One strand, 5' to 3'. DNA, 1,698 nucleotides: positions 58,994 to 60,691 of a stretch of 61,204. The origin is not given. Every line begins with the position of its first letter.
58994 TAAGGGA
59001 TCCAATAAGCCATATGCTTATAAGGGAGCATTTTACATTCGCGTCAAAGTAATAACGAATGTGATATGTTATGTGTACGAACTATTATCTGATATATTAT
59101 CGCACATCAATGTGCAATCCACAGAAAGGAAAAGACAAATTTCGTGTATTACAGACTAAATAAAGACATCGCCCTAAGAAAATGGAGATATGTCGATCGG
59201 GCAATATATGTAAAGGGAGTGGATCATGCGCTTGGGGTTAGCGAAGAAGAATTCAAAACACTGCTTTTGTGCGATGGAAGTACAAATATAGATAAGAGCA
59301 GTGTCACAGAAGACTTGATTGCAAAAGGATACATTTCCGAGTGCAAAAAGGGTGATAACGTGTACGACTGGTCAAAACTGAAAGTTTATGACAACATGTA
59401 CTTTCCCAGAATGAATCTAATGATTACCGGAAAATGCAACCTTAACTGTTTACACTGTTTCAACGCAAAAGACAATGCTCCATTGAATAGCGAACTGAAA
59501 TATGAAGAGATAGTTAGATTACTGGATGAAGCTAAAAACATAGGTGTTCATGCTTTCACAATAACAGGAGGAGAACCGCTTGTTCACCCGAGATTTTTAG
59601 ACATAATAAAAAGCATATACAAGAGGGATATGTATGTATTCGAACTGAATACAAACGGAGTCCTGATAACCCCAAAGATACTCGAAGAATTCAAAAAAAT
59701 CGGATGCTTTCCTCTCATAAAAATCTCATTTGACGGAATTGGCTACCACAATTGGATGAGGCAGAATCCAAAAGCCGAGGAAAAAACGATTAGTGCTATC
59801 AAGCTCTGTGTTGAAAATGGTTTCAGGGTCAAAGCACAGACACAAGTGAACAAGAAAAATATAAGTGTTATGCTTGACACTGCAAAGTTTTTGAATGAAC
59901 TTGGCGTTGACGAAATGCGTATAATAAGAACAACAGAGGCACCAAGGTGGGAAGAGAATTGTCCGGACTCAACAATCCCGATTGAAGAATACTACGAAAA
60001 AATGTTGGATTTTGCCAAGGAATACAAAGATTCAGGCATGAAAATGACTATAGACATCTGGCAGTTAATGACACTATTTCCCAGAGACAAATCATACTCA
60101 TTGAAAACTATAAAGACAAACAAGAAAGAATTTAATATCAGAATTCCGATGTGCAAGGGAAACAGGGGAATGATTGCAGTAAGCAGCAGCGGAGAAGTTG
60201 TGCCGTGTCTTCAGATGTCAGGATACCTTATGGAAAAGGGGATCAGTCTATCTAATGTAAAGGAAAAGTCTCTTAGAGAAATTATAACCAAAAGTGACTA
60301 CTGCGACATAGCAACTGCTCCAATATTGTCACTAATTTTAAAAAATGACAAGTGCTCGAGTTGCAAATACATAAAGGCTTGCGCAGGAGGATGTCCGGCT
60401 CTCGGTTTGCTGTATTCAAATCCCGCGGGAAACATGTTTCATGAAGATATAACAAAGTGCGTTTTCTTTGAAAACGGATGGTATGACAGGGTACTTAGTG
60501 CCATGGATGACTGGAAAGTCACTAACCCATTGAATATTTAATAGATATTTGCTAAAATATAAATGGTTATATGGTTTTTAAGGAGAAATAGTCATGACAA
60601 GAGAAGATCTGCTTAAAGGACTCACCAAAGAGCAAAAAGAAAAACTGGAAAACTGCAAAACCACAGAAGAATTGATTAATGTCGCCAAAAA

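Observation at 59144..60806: Two-gene radical SAM/SPASM plus Nif11-type GG-leader precursor cassette: candidate undescribed thioether RiPP with a single-Cys, highly charged core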

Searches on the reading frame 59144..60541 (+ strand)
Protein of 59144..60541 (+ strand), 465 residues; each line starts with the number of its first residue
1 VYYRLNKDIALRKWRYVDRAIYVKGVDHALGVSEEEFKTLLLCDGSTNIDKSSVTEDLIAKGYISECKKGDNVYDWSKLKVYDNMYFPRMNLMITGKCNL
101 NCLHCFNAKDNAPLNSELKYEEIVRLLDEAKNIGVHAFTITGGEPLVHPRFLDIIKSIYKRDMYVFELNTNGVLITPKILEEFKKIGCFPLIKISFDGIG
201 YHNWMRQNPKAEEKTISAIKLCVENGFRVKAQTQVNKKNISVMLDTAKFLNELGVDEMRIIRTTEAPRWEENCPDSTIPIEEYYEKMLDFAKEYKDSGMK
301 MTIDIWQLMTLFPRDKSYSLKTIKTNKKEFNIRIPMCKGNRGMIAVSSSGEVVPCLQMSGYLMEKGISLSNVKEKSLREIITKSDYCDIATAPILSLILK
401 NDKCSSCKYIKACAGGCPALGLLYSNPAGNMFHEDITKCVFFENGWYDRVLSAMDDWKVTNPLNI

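Call 3: search_protein_families(library=pfam, proteins=[window:59144-60541:+], max_evalue=0.1)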
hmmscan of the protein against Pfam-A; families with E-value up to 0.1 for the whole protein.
window:59144-60541:+ (465 aa): 3 families
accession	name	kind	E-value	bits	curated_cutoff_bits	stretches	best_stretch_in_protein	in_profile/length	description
PF04055.27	Radical_SAM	-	1.4e-23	84.3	29.5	1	94-230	3-145/166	Radical SAM superfamily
PF13186.11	SPASM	-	1.1e-07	32.5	21.5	1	337-408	1-67/67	Iron-sulfur cluster-binding domain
PF13353.11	Fer4_12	-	2.1e-06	28.5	22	1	96-163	13-82/137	4Fe-4S single cluster domain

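Call 4: search_protein_families(library=ncbifam, proteins=[window:59144-60541:+], max_evalue=0.1)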
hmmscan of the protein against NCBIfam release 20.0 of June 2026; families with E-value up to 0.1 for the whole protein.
window:59144-60541:+ (465 aa): 86 families (the best 25 are shown)
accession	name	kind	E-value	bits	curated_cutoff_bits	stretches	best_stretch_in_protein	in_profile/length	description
TIGR04545.1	rSAM_ahbD_hemeb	equivalog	3.2e-31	109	500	1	94-419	6-319/339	heme b synthase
TIGR04054.1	rSAM_NirJ1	equivalog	7.5e-30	103.8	650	1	92-416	40-361/387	putative heme d1 biosynthesis radical SAM protein NirJ1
TIGR04250.1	SCM_rSAM_ScmE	equivalog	3.9e-27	95.1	400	1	90-422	5-332/358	SynChlorMet cassette radical SAM/SPASM protein ScmE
TIGR04055.1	rSAM_NirJ2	equivalog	1.8e-25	90.2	500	1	94-440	6-323/326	putative heme d1 biosynthesis radical SAM protein NirJ2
NF045574.1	sacti_mat_StsB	exception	4.8e-25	88.3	625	2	92-267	100-273/466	StsB family radical SAM/SPASM domain sactipeptide maturase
TIGR02668.1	moaA_archaeal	equivalog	5.1e-25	88.1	325.25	1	91-382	13-292/303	GTP 3',8-cyclase MoaA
TIGR04051.1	rSAM_NirJ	equivalog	5.6e-25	88.1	515.45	1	95-418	9-329/354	heme d1 biosynthesis radical SAM protein NirJ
TIGR04133.1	rSAM_w_lipo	hypoth_equivalog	1.6e-24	86.5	425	1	94-298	30-235/350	TIGR04133 family radical SAM/SPASM protein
TIGR04053.2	TIGR04053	equivalog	2e-24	86.5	395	1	95-416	15-344/366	TIGR04053 family radical SAM/SPASM domain-containing protein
NF050035.1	rSAM_WgK_link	exception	3.3e-24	85.6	650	1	90-422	11-348/367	radical SAM/SPASM peptide maturase WgkB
TIGR04546.1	rSAM_ahbC_deAc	equivalog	5e-23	81.5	650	1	92-252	43-202/390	12,18-didecarboxysiroheme deacetylase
TIGR04251.1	SCM_rSAM_ScmF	equivalog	2.1e-22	80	400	1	91-261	7-180/353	SynChlorMet cassette radical SAM/SPASM protein ScmF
TIGR02666.1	moaA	equivalog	3.3e-22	78.9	284.05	1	91-383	13-305/336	GTP 3',8-cyclase MoaA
TIGR04317.1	W_rSAM_matur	equivalog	4.7e-21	75.3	380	1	91-414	7-320/349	tungsten cofactor oxidoreductase radical SAM maturase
TIGR04340.1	rSAM_ACGX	hypoth_equivalog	6.6e-21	74.9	400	1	91-425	6-327/341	radical SAM/SPASM domain protein, ACGX system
TIGR03942.1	sulfatase_rSAM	equivalog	1.9e-18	66.7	349.45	1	96-420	9-327/363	anaerobic sulfatase maturase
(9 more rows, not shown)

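Call 6: find_homologous_proteins(query=window:59144-60541:+)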
Query window:59144-60541:+ (465 aa): 2335 proteins with E <= 0.001 among 6758 candidates; the best 120 are listed.
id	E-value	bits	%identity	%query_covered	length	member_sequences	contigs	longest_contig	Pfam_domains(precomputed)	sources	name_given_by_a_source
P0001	0.0e+0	1079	100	100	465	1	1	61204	PF13186.12,PF04055.28,PF13353.12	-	-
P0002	1.5e-282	956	85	100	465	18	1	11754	PF13186.12,PF04055.28,PF13353.12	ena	-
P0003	6.9e-230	782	69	100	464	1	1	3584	PF13186.12,PF04055.28,PF13353.12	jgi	jgi:radical SAM protein with 4Fe4S-binding SPASM domain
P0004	3.8e-229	779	69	100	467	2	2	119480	PF13186.12,PF04055.28,PF13353.12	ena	-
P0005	5.3e-229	779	69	100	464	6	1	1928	PF13186.12,PF04055.28,PF13353.12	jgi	-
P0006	8.8e-229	778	70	100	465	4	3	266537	PF13186.12,PF04055.28,PF13353.12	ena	-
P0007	5.4e-228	776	68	100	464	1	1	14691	PF13186.12,PF04055.28,PF13353.12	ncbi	-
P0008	7.4e-228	775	69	100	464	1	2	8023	PF13186.12,PF04055.28,PF13353.12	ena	-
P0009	2.4e-227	774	69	100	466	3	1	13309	PF13186.12,PF04055.28,PF13353.12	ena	-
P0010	1.1e-226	771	69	100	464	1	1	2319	PF13186.12,PF04055.28,PF13353.12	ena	-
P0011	1.6e-226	771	68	100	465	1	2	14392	PF13186.12,PF04055.28,PF13353.12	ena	-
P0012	2.1e-226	770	68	100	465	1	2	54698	PF13186.12,PF04055.28,PF13353.12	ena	-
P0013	2.9e-226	770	69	100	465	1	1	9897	PF13186.12,PF04055.28,PF13353.12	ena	-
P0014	3.0e-226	770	67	100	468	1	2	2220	PF13186.12,PF04055.28,PF13353.12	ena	-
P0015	5.0e-226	769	68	100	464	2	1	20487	PF13186.12,PF04055.28,PF13353.12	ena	-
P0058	1.1e-222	758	67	100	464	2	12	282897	PF13186.12,PF04055.28,PF13353.12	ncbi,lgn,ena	-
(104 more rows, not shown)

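Call 10: find_encoding_contigs(protein=P0006, flank=8000, max_places=3)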
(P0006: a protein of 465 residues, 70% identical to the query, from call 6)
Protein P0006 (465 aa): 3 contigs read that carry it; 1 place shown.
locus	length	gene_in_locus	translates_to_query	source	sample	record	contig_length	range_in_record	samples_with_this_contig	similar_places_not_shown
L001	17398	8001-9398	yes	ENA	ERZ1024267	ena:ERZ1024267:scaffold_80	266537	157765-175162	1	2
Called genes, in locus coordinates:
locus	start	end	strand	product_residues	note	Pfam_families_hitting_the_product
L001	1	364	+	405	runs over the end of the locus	PF01757:Acyl_transf_3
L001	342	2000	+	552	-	PF00501:AMP-binding, PF13193:AMP-binding_C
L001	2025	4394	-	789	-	PF02687:FtsX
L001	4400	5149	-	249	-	PF02463:SMC_N (faint), PF00005:ABC_tran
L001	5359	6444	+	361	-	PF00990:GGDEF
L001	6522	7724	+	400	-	-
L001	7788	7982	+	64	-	-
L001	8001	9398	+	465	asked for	PF13353:Fer4_12 (weak), PF04055:Radical_SAM, PF13186:SPASM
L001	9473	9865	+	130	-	-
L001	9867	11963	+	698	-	PF03412:Peptidase_C39, PF12385:Peptidase_C70 (weak), PF13529:Peptidase_C39_2 (weak), PF00664:ABC_membrane, PF02463:SMC_N (weak), PF00005:ABC_tran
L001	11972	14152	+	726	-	PF02463:SMC_N (faint), PF00664:ABC_membrane, PF00005:ABC_tran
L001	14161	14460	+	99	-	PF01740:STAS, PF13466:STAS_2 (weak)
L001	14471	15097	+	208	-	PF02525:Flavodoxin_2, PF03358:FMN_red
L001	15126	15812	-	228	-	-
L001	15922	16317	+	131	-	-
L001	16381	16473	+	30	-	-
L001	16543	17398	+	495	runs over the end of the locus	PF01145:Band_7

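Call 11: find_encoding_contigs(protein=P0058, flank=8000, max_places=3)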
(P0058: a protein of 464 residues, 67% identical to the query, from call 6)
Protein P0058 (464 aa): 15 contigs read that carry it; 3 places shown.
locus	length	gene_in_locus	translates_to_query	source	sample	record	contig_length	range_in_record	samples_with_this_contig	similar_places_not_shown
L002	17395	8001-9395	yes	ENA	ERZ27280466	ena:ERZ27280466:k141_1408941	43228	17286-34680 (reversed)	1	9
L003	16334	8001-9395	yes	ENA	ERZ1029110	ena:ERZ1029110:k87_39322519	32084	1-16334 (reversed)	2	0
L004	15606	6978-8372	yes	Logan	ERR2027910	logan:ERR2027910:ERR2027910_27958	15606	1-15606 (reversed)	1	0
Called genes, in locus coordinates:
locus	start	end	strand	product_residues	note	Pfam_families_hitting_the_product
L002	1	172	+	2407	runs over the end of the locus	PF00668:Condensation, PF00501:AMP-binding, PF00550:PP-binding, PF00668:Condensation, PF00501:AMP-binding, PF01073:3Beta_HSD, PF01370:Epimerase, PF04321:RmlD_sub_bind, +5 more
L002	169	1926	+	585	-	PF01554:MatE, PF13581:HATPase_c_2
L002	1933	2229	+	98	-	PF01740:STAS, PF13466:STAS_2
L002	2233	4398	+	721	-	PF07228:SpoIIE, PF13581:HATPase_c_2 (weak)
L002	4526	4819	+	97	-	PF01740:STAS, PF13466:STAS_2 (weak)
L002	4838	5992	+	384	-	PF01740:STAS, PF13466:STAS_2 (faint), PF01636:APH, PF02958:EcKL (weak)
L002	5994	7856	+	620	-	PF07228:SpoIIE, PF13581:HATPase_c_2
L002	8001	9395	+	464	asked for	PF04055:Radical_SAM, PF13353:Fer4_12 (weak), PF13186:SPASM (weak)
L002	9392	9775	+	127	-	-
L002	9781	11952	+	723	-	PF03412:Peptidase_C39, PF13529:Peptidase_C39_2 (weak), PF00664:ABC_membrane, PF02463:SMC_N (weak), PF00005:ABC_tran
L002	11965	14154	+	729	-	PF00664:ABC_membrane, PF00005:ABC_tran, PF02463:SMC_N (faint)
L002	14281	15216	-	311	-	-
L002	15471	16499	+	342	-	-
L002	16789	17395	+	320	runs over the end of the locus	PF00849:PseudoU_synth_2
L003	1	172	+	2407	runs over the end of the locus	PF00668:Condensation, PF00501:AMP-binding, PF00550:PP-binding, PF00668:Condensation, PF00501:AMP-binding, PF01073:3Beta_HSD, PF01370:Epimerase, PF04321:RmlD_sub_bind, +5 more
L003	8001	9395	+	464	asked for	PF04055:Radical_SAM, PF13353:Fer4_12 (weak), PF13186:SPASM (weak)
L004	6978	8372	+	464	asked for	PF04055:Radical_SAM, PF13353:Fer4_12 (weak), PF13186:SPASM (weak)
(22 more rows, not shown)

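Call 17: find_related_loci(query=A1, collection=genome_contigs, flank=10000)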
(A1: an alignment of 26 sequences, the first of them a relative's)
Query A1 (465 aa) in genome_contigs; peptide patterns used: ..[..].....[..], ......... (x = any residue, [..] = any of these).
407 stretches matched a pattern; 377 encode a relative of the query (tblastn E <= 1e-3); the best 80 are kept; 80 distinct loci.
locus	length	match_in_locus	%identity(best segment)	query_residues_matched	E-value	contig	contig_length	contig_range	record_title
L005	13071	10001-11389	68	1-464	0e+0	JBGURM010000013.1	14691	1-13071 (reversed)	MAG: Bacilli bacterium isolate ruminal_MAG_116 ruminal_MAG_116_contig_0013, whole genome shotgun sequence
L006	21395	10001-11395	66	1-465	0e+0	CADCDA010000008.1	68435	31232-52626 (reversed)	MAG: uncultured Erysipelotrichaceae bacterium isolate RUG14536 genome assembly, contig: RUG14536_asm_8, whole genome sho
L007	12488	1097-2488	68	1-465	0e+0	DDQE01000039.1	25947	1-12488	MAG TPA_asm: Bacillales bacterium UBA2450 UBA2450_contig_3668, whole genome shotgun sequence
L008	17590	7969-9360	66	1-465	0e+0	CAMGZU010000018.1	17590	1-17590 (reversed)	MAG: uncultured Erysipelotrichaceae bacterium isolate SRR11784279_bin.55_metaWRAP_v1.3_MAG genome assembly, contig: ERZ1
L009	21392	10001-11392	67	1-465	0e+0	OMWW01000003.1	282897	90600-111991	uncultured Erysipelotrichaceae bacterium isolate RUG042 genome assembly, contig: scaffold_17, whole genome shotgun seque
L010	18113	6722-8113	67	1-465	0e+0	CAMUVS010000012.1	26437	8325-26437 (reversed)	MAG TPA_asm: uncultured Bacillales bacterium isolate SRR11861928_bin.55_metaWRAP_v1.3_MAG genome assembly, contig: ERZ14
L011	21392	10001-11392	67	1-465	0e+0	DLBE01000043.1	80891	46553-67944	MAG TPA_asm: Bacillales bacterium UBA7029 UBA7029_contig_11179, whole genome shotgun sequence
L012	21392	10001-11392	67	1-465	0e+0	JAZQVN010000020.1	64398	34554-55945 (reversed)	MAG: Bacilli bacterium isolate T1900045170_TC20190164.MAGScoT_cleanbin_000006 SGB_5178_k141_586330, whole genome shotgun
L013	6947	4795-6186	67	1-465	0e+0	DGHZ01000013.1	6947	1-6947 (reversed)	MAG TPA_asm: Bacillales bacterium UBA3835 UBA3835_contig_1372, whole genome shotgun sequence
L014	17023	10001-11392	68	1-465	0e+0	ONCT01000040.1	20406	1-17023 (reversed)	uncultured Lachnospiraceae bacterium isolate RUG191 genome assembly, contig: scaffold_2091, whole genome shotgun sequenc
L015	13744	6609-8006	68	1-465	0e+0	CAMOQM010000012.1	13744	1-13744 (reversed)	MAG: uncultured Bacillales bacterium isolate SRR873606_bin.8_metaWRAP_v1.3_MAG genome assembly, contig: NODE_9772_length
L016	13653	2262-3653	66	1-465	0e+0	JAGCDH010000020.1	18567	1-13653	MAG: Bacilli bacterium isolate RGIG9687 Yak_Omasum-2__c582253, whole genome shotgun sequence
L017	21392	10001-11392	66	1-465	0e+0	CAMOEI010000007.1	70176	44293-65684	MAG: uncultured Bacillales bacterium isolate SRR873606_bin.85_metaWRAP_v1.3_MAG genome assembly, contig: NODE_389_length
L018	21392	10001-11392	67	1-465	0e+0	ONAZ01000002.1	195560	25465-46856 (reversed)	uncultured Lachnospiraceae bacterium isolate RUG145 genome assembly, contig: scaffold_27, whole genome shotgun sequence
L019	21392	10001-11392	68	1-465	0e+0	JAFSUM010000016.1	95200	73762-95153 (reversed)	MAG: Bacilli bacterium isolate RGIG3485 Goat_Rumen.Co__c775253, whole genome shotgun sequence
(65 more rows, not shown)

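Call 21: find_encoding_contigs(protein=P0002, flank=10000, max_places=4)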
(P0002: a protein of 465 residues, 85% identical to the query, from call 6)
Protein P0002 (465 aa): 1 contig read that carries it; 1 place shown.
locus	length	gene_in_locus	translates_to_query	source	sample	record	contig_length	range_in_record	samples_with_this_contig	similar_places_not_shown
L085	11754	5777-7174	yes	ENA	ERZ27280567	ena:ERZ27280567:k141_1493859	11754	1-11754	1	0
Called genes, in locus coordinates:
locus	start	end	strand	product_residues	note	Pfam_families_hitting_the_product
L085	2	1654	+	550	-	?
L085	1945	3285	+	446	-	PF13173:AAA_14, PF13635:DUF4143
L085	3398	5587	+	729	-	PF14311:DUF4379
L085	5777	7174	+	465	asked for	PF13353:Fer4_12 (weak), PF04055:Radical_SAM, PF13186:SPASM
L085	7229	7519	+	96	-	-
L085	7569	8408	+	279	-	PF08843:AbiEii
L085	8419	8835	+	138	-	-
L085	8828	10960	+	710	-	PF03412:Peptidase_C39, PF13529:Peptidase_C39_2 (weak), PF00664:ABC_membrane, PF02463:SMC_N (weak), PF00005:ABC_tran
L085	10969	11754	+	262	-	?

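Call 27: search_solved_structures(query=A1, max_evalue=0.001)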
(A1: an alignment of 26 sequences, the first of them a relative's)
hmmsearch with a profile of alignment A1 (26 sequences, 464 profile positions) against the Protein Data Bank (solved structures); distinct sequences matched with E-value up to 0.001: 18.
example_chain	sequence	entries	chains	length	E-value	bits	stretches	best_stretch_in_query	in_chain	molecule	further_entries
6efn_A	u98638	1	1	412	2.5e-09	39.6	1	47-285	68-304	Sporulation killing factor maturation protein SkfB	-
7tol_A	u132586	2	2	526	4.2e-09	38.8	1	91-229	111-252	glycerol dibiphytanyl glycerol tetraether - macrocyclic archaeol synthase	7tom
5v1q_A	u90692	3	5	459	2e-08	36.6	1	24-435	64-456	Radical SAM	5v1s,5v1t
2fb2_A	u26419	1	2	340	1.7e-07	33.5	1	90-243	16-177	Molybdenum cofactor biosynthesis protein A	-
1tv7_A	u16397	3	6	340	1.8e-07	33.4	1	90-243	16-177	Molybdenum cofactor biosynthesis protein A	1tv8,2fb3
7vob_C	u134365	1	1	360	2.8e-06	29.5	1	96-258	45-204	Cytosylglucuronate decarboxylase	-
7voc_C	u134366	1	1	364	2.8e-06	29.5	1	96-258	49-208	Cytosylglucuronate decarboxylase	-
9dfn_A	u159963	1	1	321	8.7e-06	27.9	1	89-245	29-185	Radical SAM core domain-containing protein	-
9dfu_A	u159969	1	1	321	1.5e-05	27.1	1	89-245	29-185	Radical SAM core domain-containing protein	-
9dgw_A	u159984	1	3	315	3.1e-05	26.1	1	90-252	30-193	Radical SAM core domain-containing protein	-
9dfw_A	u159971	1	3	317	5.8e-05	25.2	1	90-184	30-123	Radical SAM core domain-containing protein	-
6b4c_A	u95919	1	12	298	6.1e-05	25.1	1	90-253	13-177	Viperin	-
7n7i_A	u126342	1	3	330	7.1e-05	24.9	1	90-252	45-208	Viperin-like enzyme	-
6c8v_A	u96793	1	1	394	8.6e-05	24.6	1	94-203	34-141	Coenzyme PQQ synthesis protein E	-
8wm2_A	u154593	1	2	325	0.00038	22.5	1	92-177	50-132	Fe-S radical SAM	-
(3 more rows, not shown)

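Call 34: predict_structure(alignment_id=A1)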
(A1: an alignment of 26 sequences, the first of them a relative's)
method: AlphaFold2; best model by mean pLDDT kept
length: 465 residues; sequences in the alignment: 26
mean_pLDDT: 77.4   pTM: 0.80
mean pLDDT of the five models: 77.4, 77.2, 75.8, 75.5, 74.2
residues with pLDDT >= 90: 185; 70-90: 138; 50-70: 68; < 50: 74
segments of 3 or more residues with pLDDT < 50: 99-114, 331-340, 356-360, 391-405, 411-436
pLDDT, mean of each block of 10 residues (from residue 1): 94 82 81 89 95 94 95 91 83 62 44 63 94 88 70 93 89 84 94 83 58 88 96 87 95 96 63 76 94 96 92 96 62 43 71 58 60 87 62 44 49 46 44 48 87 95 75
secondary structure, 60 per line:
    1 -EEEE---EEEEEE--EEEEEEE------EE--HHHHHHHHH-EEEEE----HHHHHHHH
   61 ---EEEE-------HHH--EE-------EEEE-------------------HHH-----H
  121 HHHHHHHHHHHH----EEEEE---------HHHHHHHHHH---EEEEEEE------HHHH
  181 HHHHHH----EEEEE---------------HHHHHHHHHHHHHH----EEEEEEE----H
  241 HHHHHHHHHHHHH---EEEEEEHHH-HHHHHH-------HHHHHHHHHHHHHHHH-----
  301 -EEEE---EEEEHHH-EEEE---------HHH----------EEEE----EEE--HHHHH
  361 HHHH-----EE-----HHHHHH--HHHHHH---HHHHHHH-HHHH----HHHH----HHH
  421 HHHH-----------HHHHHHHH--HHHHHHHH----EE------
elements in order: E2-5 E9-14 E17-23 H34-42 E44-48 H53-60 E64-67 E89-92 H120-132 E137-141 H151-160 E164-170 H177-186 E191-195 H211-224 E229-235 H240-253 E257-262 H267-272 H280-295 E302-305 E309-312 E317-320 E343-346 E351-353 H356-364 H377-382 H385-390 H394-400 H402-405 H410-413 H418-424 H436-443 H446-453
